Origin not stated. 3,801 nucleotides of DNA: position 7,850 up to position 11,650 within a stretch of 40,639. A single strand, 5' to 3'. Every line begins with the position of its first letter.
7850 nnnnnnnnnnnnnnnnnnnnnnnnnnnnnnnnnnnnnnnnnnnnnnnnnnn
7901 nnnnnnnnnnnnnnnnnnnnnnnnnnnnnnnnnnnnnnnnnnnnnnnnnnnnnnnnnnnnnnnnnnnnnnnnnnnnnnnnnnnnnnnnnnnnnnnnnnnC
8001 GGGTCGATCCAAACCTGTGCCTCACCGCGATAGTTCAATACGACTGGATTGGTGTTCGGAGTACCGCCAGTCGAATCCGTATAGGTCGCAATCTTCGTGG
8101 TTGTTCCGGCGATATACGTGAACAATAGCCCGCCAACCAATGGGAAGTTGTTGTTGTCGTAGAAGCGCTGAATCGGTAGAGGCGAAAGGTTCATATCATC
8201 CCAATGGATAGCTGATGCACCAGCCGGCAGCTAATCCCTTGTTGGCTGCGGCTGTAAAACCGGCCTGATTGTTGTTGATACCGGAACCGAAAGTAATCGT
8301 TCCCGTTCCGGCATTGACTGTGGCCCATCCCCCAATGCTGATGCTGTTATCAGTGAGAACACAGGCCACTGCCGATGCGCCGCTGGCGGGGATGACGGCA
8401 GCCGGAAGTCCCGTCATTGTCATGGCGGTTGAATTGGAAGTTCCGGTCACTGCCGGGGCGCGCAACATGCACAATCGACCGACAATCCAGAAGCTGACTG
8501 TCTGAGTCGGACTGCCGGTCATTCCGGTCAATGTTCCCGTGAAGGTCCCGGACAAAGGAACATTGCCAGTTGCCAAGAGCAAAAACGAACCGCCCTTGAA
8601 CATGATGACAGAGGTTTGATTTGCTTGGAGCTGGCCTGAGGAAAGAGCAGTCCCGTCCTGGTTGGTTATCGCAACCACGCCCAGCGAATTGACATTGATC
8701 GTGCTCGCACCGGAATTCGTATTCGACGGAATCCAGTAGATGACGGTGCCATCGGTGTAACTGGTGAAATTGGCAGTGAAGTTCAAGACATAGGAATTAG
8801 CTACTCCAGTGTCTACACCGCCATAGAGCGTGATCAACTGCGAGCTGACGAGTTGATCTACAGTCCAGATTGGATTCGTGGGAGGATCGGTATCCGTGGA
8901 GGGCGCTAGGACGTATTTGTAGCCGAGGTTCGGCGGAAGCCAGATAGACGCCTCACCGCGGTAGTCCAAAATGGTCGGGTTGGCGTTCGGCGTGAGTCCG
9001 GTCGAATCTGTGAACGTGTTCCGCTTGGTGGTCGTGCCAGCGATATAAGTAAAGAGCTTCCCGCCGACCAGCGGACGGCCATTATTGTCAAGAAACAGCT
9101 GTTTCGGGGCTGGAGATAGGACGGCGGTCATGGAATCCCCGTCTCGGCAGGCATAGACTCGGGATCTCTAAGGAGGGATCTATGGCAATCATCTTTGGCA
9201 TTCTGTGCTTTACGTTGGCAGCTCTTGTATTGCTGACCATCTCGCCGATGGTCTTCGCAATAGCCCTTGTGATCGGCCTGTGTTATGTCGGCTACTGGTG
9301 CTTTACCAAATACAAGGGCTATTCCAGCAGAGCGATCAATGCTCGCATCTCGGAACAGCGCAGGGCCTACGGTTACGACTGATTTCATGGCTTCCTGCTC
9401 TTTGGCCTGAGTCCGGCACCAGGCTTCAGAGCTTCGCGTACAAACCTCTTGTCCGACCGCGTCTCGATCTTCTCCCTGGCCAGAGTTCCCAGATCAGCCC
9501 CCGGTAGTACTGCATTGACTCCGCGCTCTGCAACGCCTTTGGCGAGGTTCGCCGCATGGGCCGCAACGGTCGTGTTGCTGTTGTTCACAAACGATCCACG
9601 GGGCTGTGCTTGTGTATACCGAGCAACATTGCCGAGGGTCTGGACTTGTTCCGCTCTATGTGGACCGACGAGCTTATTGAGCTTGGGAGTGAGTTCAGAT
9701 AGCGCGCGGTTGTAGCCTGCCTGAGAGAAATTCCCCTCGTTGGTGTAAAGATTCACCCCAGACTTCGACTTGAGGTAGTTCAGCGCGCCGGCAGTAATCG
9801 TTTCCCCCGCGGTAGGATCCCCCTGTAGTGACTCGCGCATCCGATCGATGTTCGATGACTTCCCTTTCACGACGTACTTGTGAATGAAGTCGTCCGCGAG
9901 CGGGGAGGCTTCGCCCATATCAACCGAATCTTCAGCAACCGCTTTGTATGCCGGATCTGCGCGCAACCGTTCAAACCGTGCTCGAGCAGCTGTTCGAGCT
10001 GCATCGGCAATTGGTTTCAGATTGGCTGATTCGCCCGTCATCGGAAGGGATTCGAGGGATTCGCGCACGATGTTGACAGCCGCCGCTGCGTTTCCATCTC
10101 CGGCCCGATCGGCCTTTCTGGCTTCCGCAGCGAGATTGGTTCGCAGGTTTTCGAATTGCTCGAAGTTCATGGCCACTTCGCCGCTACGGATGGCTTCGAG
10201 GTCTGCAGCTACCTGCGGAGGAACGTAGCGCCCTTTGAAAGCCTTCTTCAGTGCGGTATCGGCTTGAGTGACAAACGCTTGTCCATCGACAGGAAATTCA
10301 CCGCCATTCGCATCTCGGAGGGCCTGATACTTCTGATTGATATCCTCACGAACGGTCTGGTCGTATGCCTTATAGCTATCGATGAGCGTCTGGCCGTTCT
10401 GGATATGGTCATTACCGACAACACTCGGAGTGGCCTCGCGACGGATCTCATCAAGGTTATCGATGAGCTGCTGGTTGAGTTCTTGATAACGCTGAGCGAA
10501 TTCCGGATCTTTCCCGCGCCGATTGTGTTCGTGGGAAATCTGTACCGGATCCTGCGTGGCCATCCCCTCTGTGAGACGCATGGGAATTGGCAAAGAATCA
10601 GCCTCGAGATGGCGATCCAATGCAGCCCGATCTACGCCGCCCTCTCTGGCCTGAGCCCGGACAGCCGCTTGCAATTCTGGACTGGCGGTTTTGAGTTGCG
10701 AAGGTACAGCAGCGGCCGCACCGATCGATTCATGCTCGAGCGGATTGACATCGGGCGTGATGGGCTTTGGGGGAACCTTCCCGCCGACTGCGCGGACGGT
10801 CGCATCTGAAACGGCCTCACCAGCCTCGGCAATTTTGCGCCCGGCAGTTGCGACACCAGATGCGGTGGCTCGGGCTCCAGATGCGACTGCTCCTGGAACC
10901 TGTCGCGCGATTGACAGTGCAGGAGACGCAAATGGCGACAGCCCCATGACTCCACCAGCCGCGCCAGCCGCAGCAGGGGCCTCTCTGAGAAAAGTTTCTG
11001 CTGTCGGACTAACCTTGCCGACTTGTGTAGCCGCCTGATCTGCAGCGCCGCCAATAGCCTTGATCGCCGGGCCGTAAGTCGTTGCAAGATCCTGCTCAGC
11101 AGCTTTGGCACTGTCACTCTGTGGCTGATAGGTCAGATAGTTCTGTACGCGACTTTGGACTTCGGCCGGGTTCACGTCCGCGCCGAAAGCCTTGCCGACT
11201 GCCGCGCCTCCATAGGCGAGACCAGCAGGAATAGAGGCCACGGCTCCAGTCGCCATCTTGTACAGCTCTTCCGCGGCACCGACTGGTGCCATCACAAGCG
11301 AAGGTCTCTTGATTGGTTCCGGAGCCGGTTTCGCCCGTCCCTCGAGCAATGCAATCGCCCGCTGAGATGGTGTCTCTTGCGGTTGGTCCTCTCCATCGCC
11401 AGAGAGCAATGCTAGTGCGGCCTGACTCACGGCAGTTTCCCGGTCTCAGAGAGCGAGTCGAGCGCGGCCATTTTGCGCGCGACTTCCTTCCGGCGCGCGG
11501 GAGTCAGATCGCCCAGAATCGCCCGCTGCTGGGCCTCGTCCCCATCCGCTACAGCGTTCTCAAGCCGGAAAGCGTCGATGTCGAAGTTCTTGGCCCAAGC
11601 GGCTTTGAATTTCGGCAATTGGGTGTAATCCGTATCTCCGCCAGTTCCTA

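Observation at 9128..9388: Bidirectionally coding-looking gap between the ejection-protein and tail-fibre genes: a 2-TM protein with a strong RBS antisense to the late operon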

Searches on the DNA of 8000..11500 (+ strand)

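Call 4: search_dna_similar(query=window:8000-11500:+, collection=phages, mode=distant, max_rows=30)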
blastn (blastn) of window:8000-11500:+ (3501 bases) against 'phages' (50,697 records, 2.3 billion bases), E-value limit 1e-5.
No match.

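Call 63: search_rna_families(source=window, start=8800, end=9800, threshold=evalue, max_evalue=1)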
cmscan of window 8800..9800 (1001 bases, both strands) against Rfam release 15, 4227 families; matches with E-value up to 1: 0.
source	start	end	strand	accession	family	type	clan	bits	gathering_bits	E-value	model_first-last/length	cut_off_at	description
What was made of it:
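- On Type I toxin-antitoxin: No Rfam match at E <= 1 (call 63).
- Tried and rejected: Rfam gave no match (call 63).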

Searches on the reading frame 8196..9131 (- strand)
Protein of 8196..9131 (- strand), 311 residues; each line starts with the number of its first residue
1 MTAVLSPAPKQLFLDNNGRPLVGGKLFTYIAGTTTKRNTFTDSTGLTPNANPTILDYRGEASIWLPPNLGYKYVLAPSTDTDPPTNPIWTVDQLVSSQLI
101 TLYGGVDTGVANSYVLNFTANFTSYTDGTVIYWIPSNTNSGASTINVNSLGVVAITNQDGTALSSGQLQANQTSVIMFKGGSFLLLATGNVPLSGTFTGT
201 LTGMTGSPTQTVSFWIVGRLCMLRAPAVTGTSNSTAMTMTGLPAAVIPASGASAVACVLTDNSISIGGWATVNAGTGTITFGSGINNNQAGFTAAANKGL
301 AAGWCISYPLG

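Call 56: search_protein_families(library=phrogs, proteins=[window:8196-9131:-], max_evalue=0.01)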
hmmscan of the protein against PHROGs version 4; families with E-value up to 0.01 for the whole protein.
window:8196-9131:- (311 aa): 3 families
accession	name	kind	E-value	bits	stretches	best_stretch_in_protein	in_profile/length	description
phrog_4900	-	tail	6.4e-06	25.6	1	104-188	247-334/964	tail protein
phrog_26190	-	unknown function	7.9e-05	23.1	1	9-76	9-76/260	-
phrog_27282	-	unknown function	0.00094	19.2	1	137-287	250-401/445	-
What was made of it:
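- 8196..9131 (-): 311-aa tail-fibre gene. Its N-terminal 188 aa travel together with the small plus-strand gene. Its own SD is weak (GGGGA). PHROG tail protein hit (call 56).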

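Call 70: search_protein_families(library=pfam, proteins=[window:8196-9131:-], max_evalue=0.1)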
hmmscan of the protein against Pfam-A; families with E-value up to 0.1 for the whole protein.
window:8196-9131:- (311 aa): 0 families

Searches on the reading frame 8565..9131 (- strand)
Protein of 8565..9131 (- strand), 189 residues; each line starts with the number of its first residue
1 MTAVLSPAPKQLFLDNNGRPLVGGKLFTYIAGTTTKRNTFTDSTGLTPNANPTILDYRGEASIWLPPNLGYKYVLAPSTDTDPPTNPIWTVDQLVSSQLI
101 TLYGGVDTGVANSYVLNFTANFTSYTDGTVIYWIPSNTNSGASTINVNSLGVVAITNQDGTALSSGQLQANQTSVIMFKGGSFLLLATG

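Call 73: find_related_loci(query=window:8565-9131:-, collection=viral_contigs, flank=3000)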
Query seq(189 aa) (189 aa) in viral_contigs; peptide patterns used: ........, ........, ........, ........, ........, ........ (x = any residue, [..] = any of these).
16 stretches matched a pattern; 10 encode a relative of the query (tblastn E <= 1e-3); 10 distinct loci.
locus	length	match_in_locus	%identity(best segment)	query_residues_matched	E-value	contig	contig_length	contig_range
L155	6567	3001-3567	74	1-189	2e-93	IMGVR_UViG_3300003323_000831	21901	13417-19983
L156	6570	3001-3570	72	1-189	5e-81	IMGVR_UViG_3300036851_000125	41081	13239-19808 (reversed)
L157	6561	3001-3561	60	1-187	2e-74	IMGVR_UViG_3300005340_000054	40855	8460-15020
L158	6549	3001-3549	62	1-188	2e-71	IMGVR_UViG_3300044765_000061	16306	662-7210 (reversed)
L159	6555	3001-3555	70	1-185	2e-89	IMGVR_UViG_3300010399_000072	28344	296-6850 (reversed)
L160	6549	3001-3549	61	2-189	1e-69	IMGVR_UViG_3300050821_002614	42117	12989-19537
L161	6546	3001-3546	59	3-189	5e-67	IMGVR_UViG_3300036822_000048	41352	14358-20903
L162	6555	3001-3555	56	3-189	1e-61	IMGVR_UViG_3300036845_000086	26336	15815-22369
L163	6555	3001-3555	54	3-189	1e-58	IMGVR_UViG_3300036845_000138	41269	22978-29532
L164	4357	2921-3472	59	1-185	2e-70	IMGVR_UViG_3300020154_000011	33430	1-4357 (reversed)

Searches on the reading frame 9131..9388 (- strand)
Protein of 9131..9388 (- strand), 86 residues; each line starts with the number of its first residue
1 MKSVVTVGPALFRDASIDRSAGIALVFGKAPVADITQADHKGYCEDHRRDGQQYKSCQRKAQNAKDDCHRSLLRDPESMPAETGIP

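Call 7: search_dna_similar(query=window:9131-9388:-, collection=phages, mode=protein, max_evalue=10, max_rows=20)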
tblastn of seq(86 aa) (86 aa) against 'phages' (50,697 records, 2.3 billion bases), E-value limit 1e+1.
Records with a match: 3; places in all: 3; records where one place covers at least 80% of the query: 0.
Best place of each record, by identity: <60% 3.
By first word of the organism name: Gordonia 1; Bacteriophage 1; Salmonella 1.
By host as written in the record: Gordonia rubripertincta NRRL B-16540 1; - 1; Salmonella enterica subsp. enterica 1.
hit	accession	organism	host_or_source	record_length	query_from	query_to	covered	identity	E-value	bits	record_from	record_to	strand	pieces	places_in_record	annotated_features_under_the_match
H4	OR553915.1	Gordonia phage Nodigi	Gordonia rubripertincta NRRL B-16540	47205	36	83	56%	39.6%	8e+0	30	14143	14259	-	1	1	18: tape measure protein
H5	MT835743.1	Bacteriophage sp.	human fecal samples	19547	11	62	60%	32.7%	7e+0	30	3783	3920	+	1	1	record has no annotation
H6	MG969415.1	Salmonella phage GE_vB_TR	Salmonella enterica subsp. enterica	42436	1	34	40%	41.2%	8e+0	30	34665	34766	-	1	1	record has no annotation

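Call 17: list_cluster_members(proteins=[window:9131-9388:-, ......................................, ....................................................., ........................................, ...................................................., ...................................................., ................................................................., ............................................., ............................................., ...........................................])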
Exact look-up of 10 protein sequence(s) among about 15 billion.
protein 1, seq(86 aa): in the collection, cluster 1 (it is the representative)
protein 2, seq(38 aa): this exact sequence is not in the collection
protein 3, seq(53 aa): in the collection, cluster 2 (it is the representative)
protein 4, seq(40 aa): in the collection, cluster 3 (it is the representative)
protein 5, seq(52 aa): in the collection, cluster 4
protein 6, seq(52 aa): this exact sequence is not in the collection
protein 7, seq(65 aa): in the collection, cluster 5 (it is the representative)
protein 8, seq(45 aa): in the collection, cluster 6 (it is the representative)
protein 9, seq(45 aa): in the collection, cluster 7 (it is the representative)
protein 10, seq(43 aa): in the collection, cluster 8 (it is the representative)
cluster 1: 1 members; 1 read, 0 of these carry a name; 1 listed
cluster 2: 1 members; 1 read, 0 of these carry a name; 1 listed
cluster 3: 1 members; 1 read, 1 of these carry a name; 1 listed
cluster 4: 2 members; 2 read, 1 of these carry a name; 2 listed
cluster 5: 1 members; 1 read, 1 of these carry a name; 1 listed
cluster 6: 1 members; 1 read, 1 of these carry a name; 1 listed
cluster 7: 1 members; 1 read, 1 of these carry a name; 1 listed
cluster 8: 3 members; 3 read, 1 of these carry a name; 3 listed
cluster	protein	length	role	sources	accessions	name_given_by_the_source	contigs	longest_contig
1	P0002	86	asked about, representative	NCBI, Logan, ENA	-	-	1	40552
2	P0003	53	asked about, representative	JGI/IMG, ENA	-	-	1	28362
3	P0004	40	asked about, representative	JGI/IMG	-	hypothetical protein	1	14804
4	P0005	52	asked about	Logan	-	-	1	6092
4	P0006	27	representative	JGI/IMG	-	hypothetical protein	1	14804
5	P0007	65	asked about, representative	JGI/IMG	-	hypothetical protein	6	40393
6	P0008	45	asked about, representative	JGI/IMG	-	hypothetical protein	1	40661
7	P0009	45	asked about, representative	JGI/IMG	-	hypothetical protein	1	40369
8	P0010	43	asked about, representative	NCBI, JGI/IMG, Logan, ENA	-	hypothetical protein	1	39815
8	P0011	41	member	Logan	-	-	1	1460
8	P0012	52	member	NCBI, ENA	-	-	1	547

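Call 18: find_encoding_contigs(protein=P0002, flank=10000, max_places=6)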
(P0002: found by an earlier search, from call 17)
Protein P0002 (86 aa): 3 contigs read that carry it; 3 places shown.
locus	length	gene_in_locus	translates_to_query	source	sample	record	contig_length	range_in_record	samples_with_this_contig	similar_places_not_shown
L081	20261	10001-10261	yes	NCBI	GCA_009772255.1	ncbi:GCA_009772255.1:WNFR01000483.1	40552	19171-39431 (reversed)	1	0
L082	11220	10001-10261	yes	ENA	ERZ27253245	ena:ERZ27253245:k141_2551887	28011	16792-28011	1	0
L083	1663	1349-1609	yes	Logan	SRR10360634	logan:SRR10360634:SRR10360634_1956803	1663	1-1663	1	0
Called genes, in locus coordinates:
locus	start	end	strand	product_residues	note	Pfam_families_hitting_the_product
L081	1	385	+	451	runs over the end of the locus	PF11651:P22_CoatProtein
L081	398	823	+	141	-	-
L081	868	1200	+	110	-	-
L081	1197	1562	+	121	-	-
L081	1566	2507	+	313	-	-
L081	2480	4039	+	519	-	PF11134:Phage_stabilise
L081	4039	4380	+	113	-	-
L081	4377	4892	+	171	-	-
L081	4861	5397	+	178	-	PF07463:NUMOD4, PF13392:HNH_3, PF02796:HTH_7 (weak)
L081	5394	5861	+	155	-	-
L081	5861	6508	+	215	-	-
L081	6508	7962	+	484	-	-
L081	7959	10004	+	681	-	-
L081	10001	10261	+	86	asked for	-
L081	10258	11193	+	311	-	-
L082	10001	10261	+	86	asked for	-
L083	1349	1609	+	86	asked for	-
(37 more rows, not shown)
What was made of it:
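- It was the ORF called on the NCBI and ENA copies of this contig (calls 17, 18).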

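Call 56: search_protein_families(library=phrogs, proteins=[P0002], max_evalue=0.01)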
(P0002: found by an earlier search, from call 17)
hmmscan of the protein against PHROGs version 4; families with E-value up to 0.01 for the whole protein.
P0002 (86 aa): 0 families

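Call 69: search_protein_families(library=padloc, proteins=[P0002], max_evalue=1)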
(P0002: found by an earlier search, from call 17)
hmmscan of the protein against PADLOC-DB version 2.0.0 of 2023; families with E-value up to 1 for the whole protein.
P0002 (86 aa): 0 families

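Call 70: search_protein_families(library=pfam, proteins=[P0002], max_evalue=0.1)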
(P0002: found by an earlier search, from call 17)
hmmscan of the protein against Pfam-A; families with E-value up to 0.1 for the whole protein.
P0002 (86 aa): 0 families
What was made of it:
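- The peptide matched no PHROG, Pfam or PADLOC family, and tblastn against GenBank phages gave only chance-level hits (calls 7, 56, 69, 70).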
